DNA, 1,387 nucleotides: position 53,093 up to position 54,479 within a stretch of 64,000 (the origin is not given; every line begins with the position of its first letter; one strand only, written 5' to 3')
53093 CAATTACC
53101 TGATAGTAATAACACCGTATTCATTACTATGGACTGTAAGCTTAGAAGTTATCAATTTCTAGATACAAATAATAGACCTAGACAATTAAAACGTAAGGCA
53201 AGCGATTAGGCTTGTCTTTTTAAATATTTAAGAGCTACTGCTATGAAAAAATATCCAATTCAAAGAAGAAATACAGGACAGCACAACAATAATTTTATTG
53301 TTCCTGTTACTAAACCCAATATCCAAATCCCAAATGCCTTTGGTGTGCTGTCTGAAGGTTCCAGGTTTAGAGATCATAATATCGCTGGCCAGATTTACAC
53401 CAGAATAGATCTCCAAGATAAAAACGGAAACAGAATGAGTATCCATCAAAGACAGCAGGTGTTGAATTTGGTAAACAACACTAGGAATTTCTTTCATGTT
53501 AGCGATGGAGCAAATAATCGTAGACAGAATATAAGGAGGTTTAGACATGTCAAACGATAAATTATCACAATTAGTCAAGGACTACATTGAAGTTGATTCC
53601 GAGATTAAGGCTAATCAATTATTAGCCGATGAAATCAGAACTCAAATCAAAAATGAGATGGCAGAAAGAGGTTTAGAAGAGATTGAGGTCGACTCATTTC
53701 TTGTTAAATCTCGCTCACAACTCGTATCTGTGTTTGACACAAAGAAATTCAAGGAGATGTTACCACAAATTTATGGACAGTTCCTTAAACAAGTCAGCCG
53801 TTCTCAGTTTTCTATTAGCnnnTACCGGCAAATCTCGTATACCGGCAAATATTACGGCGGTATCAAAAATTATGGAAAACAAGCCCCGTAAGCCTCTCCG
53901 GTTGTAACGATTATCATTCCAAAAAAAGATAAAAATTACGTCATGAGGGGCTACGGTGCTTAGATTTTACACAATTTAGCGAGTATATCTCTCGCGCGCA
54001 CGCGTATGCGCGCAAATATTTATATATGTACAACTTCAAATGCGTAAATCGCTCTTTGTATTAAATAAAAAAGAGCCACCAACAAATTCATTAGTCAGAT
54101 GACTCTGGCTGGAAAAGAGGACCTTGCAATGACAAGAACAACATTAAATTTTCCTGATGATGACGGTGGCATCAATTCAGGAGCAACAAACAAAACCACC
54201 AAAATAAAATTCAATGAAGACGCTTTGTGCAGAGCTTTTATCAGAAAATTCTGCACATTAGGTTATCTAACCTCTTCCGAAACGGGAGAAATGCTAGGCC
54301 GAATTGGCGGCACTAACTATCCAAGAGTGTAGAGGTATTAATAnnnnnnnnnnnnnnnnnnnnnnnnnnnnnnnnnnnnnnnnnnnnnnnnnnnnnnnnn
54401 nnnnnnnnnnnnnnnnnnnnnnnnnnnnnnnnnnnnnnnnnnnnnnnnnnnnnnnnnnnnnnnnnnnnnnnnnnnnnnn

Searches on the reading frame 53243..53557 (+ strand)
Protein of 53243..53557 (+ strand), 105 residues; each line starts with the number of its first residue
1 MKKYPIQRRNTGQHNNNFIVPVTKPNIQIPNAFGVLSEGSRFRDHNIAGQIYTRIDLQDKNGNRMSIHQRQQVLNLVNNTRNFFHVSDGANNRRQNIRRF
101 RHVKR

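Call 8: search_protein_families(library=phrogs, proteins=[window:53243-53557:+], max_evalue=0.01)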
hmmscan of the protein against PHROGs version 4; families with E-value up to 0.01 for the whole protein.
window:53243-53557:+ (105 aa): 0 families

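Call 35: search_dna_similar(query=window:53243-53557:+, collection=phages, mode=protein, max_rows=25, max_evalue=0.01)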
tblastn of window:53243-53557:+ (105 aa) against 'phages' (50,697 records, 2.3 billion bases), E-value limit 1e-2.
No match.

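Call 80: search_protein_families(library=pfam, proteins=[window:53243-53557:+], max_evalue=1)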
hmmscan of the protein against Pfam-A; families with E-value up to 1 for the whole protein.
window:53243-53557:+ (105 aa): 0 families

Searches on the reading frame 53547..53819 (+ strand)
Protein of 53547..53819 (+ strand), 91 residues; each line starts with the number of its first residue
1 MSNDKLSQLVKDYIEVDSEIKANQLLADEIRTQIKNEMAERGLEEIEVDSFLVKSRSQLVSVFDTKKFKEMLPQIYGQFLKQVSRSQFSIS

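Call 3: search_protein_families(library=pfam, proteins=[window:53547-53819:+], max_evalue=1)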
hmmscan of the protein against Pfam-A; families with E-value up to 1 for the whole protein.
window:53547-53819:+ (91 aa): 2 families
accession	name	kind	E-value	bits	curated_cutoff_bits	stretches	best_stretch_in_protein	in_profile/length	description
PF08780.16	NTase_sub_bind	-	0.00099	19.5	31.8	1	8-86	46-120/126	Nucleotidyltransferase substrate binding protein like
PF05565.16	Sipho_Gp157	-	0.023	15.2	28.6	1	26-76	76-124/162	Siphovirus Gp157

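Call 4: search_protein_families(library=ncbifam, proteins=[window:53547-53819:+], max_evalue=1)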
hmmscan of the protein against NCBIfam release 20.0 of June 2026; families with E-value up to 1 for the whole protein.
window:53547-53819:+ (91 aa): 0 families

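Call 8: search_protein_families(library=phrogs, proteins=[window:53547-53819:+], max_evalue=0.01)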
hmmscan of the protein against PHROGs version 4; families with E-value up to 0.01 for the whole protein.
window:53547-53819:+ (91 aa): 2 families
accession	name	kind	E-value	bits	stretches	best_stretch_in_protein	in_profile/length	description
phrog_6244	-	unknown function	1.8e-13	51.9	1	3-86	14-98/107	-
phrog_434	-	DNA, RNA and nucleotide metabolism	2.9e-09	37.6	1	4-86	272-356/372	RecE-like recombination exonuclease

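Call 9: search_protein_families(library=padloc, proteins=[window:53547-53819:+], max_evalue=0.01)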
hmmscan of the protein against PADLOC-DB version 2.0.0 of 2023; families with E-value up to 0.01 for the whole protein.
window:53547-53819:+ (91 aa): 0 families

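Call 34: search_dna_similar(query=window:53547-53819:+, collection=phages, mode=protein, max_rows=25, max_evalue=0.001)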
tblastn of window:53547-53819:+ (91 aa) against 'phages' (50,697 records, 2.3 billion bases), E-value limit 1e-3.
No match.

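Call 51: find_homologous_proteins(query=window:53547-53819:+, max_evalue=0.01)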
Query window:53547-53819:+ (91 aa): 13 proteins with E <= 0.01 among 15 candidates.
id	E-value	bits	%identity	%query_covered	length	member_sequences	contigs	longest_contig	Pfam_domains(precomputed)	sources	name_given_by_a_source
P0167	4.0e-48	178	100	100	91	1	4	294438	-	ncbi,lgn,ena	-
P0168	4.1e-47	175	98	100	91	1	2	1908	-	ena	-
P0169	1.1e-43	164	92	100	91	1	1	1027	-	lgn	-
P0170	3.0e-43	163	91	100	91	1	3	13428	-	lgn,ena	-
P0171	4.3e-43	162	90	100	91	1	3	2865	-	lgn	-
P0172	4.3e-43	162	90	100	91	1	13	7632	-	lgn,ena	-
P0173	2.0e-42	160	90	100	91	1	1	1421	-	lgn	-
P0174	2.4e-42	160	88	100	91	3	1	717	-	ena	-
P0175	1.4e-39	151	84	100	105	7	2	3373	-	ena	-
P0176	9.7e-39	148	81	100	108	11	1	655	-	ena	-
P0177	7.8e-36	139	75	100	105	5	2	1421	-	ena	-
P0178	1.2e-33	132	69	100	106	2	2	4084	-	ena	-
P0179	3.3e-32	128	69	100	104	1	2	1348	-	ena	-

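Call 52: find_encoding_contigs(protein=P0167, flank=10000, max_places=4)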
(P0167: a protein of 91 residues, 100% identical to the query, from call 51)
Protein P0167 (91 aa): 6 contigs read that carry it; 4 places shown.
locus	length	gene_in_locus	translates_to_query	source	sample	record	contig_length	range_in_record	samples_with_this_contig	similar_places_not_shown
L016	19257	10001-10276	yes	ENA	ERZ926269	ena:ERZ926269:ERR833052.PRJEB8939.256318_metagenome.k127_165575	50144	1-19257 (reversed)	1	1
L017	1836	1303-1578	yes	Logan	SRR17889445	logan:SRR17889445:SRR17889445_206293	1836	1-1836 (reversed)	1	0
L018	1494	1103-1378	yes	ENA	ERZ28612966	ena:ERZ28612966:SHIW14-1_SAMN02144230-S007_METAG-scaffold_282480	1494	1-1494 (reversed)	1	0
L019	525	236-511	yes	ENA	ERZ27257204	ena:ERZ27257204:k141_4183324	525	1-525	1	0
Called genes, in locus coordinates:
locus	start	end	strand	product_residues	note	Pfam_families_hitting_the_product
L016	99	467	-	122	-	-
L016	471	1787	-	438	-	PF04326:SLFN_AlbA_2, PF13749:HATPase_c_4, PF13412:HTH_24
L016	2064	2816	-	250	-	PF14268:YoaP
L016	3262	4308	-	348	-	PF01420:Methylase_S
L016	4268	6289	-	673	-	PF13588:HSDR_N_2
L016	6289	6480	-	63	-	PF01381:HTH_3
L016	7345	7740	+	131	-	-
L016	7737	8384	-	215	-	-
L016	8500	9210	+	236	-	PF02481:DNA_processg_A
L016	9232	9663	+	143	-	-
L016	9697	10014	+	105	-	-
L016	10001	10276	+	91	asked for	-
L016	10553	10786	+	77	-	-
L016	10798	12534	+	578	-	PF00239:Resolvase, PF07508:Recombinase, PF13408:Zn_ribbon_recom (weak)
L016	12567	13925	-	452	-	PF05958:tRNA_U5-meth_tr, PF03602:Cons_hypoth95, PF05175:MTS (weak), PF09445:Methyltransf_15 (weak), PF13649:Methyltransf_25 (weak), PF13847:Methyltransf_31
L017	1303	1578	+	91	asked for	-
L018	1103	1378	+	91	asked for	-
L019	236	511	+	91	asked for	-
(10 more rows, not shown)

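Call 53: find_encoding_contigs(protein=P0172, flank=10000, max_places=6)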
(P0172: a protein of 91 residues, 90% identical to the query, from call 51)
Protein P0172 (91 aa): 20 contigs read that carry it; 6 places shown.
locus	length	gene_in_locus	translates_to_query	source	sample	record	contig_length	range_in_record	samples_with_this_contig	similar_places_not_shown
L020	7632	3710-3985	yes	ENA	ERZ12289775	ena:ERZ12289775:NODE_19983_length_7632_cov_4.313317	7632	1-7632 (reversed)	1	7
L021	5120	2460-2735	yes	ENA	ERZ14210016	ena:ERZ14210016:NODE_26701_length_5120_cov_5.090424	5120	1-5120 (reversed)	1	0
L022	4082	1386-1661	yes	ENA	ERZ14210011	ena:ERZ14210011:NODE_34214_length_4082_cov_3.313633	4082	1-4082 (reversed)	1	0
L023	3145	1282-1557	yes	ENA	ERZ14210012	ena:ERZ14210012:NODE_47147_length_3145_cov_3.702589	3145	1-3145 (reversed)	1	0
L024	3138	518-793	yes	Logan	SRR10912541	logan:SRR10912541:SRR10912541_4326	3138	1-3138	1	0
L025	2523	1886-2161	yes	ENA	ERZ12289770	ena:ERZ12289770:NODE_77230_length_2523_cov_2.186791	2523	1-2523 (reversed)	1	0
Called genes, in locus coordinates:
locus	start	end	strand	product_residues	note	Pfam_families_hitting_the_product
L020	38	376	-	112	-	PF13651:EcoRI_methylase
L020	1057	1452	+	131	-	-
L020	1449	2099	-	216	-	-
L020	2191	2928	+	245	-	PF02481:DNA_processg_A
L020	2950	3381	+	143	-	-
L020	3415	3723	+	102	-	-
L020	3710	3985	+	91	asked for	-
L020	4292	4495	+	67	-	-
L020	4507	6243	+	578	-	PF00239:Resolvase, PF07508:Recombinase, PF13408:Zn_ribbon_recom (weak)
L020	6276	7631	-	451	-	?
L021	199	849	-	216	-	-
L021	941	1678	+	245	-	PF02481:DNA_processg_A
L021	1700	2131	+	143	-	-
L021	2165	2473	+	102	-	-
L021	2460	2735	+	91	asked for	-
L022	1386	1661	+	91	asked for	-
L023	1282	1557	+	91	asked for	-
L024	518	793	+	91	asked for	-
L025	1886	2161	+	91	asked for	-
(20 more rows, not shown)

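Call 73: predict_structure(alignment_id=A5)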
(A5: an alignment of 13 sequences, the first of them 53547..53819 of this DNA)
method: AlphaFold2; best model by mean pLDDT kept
length: 91 residues; sequences in the alignment: 13
mean_pLDDT: 77.9   pTM: 0.51
mean pLDDT of the five models: 77.9, 74.2, 73.2, 71.5, 68.1
residues with pLDDT >= 90: 23; 70-90: 44; 50-70: 18; < 50: 6
segments of 3 or more residues with pLDDT < 50: 86-91
pLDDT, mean of each block of 10 residues (from residue 1): 82 93 90 89 78 76 68 76 52 37
secondary structure, 60 per line:
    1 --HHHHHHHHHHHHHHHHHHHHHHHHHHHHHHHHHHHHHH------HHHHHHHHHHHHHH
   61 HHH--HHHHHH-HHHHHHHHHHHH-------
elements in order: H3-40 H47-63 H66-71 H73-84

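Call 79: fold_search(model_id=the predicted structure, library=viral)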
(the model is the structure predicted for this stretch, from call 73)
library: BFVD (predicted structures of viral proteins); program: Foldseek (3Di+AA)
matches with E <= 10: 43; with E <= 0.001: 0
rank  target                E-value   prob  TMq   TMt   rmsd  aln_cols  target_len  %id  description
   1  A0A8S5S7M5            3.1e+00  0.13  0.39  0.34  14.6       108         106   16  Uncharacterized protein [Siphoviridae sp. ctBAZ2]
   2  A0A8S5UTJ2            3.5e+00  0.11  0.33  0.11  12.0        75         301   16  Poly A polymerase [Myoviridae sp. ctYA416]
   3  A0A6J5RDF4            4.3e+00  0.08  0.29  0.37  10.2        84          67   14  Uncharacterized protein [uncultured Caudovirales phage]
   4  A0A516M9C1            4.6e+00  0.07  0.31  0.37  11.5        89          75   16  (no name in the UniProt tables at hand)
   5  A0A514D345            4.9e+00  0.10  0.32  0.43   5.7        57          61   16  Uncharacterized protein (Fragment) [Leviviridae sp.]
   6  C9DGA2                4.9e+00  0.07  0.30  0.23  10.0        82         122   13  Uncharacterized protein [Delftia phage PhiW-14]
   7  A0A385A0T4            4.9e+00  0.07  0.29  0.18  10.5        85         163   15  (no name in the UniProt tables at hand)
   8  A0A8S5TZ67            4.9e+00  0.06  0.25  0.21   9.9        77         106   18  Uncharacterized protein [Siphoviridae sp. ctnPP24]
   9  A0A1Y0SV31            5.2e+00  0.14  0.38  0.10   3.8        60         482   25  dTMP kinase [Pseudomonas phage Noxifer]
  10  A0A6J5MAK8            5.2e+00  0.05  0.24  0.06  19.9        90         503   20  Ig-like domain-containing protein [uncultured Caudovirales phage]
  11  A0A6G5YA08            5.6e+00  0.06  0.33  0.21  20.0       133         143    6  (no name in the UniProt tables at hand)
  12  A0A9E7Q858            6.0e+00  0.09  0.45  0.36  11.5        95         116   18  (no name in the UniProt tables at hand)
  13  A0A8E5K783            6.4e+00  0.05  0.30  0.30  11.9        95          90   15  (no name in the UniProt tables at hand)
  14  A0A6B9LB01            6.9e+00  0.10  0.35  0.34  10.8        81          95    7  Uncharacterized protein [Flavobacterium phage vB_FspS_lillamy9-2]
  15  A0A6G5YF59            6.9e+00  0.07  0.30  0.21   8.0        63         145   27  (no name in the UniProt tables at hand)
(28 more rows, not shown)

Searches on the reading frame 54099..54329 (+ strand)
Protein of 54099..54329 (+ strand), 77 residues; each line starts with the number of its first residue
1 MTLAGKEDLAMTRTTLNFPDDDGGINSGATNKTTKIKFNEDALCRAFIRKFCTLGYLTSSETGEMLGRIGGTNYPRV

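Call 80: search_protein_families(library=pfam, proteins=[window:54099-54329:+], max_evalue=1)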
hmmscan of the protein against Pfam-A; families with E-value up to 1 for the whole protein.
window:54099-54329:+ (77 aa): 1 family
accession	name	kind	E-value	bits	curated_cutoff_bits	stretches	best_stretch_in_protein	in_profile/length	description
PF13914.11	Phostensin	-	0.2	12.7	25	1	26-47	112-133/142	Phostensin PP1-binding and SH3-binding region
